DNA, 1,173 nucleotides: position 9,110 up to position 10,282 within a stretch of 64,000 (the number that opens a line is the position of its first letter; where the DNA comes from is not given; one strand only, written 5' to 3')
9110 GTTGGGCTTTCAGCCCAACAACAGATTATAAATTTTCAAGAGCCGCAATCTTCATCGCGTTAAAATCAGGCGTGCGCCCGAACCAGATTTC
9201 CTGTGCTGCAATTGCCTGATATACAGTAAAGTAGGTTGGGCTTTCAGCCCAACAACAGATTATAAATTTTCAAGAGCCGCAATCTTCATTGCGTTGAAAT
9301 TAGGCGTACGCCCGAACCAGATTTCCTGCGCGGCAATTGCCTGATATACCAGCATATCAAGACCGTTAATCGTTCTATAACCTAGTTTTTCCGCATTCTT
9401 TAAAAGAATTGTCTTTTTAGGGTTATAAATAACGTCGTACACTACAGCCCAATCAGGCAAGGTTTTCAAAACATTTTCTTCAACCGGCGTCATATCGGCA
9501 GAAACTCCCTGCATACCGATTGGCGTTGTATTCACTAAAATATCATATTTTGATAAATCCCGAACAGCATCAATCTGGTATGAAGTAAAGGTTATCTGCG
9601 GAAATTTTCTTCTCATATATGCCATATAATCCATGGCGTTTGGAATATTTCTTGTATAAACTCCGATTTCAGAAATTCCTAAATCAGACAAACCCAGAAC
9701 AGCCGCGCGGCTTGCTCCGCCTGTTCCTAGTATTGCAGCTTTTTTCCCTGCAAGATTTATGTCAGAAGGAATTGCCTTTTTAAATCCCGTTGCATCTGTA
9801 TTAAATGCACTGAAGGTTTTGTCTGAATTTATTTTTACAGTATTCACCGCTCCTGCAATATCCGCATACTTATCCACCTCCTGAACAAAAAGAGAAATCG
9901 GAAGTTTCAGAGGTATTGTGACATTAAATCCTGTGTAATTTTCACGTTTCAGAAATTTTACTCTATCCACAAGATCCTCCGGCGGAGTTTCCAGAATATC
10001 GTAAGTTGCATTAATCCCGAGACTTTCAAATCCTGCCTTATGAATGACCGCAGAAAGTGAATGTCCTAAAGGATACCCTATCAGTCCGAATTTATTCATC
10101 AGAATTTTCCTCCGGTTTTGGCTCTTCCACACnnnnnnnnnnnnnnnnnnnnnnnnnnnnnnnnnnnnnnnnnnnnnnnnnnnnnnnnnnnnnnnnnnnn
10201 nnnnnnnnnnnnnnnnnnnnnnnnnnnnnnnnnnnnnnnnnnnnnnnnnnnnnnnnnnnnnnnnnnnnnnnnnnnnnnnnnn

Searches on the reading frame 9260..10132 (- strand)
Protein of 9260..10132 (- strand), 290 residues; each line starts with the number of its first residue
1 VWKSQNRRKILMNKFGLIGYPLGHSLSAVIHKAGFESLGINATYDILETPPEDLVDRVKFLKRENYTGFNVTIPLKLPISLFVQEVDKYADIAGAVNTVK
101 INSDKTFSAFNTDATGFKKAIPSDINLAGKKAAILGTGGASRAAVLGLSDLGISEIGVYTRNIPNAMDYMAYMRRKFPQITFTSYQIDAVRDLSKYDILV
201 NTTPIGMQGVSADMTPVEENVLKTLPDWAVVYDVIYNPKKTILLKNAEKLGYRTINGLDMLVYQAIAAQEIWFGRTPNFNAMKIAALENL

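Call 81: search_protein_families(library=pfam, proteins=[window:9260-10132:-], max_evalue=0.001)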
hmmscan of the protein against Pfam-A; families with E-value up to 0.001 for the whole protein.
window:9260-10132:- (290 aa): 2 families
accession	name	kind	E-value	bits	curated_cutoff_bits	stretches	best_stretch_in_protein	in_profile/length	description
PF08501.16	Shikimate_dh_N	-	1.8e-23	83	27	1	17-99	1-83/83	Shikimate dehydrogenase substrate binding domain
PF18317.6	SDH_C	-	2.2e-09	37.3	25.8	1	257-283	1-27/31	Shikimate 5'-dehydrogenase C-terminal domain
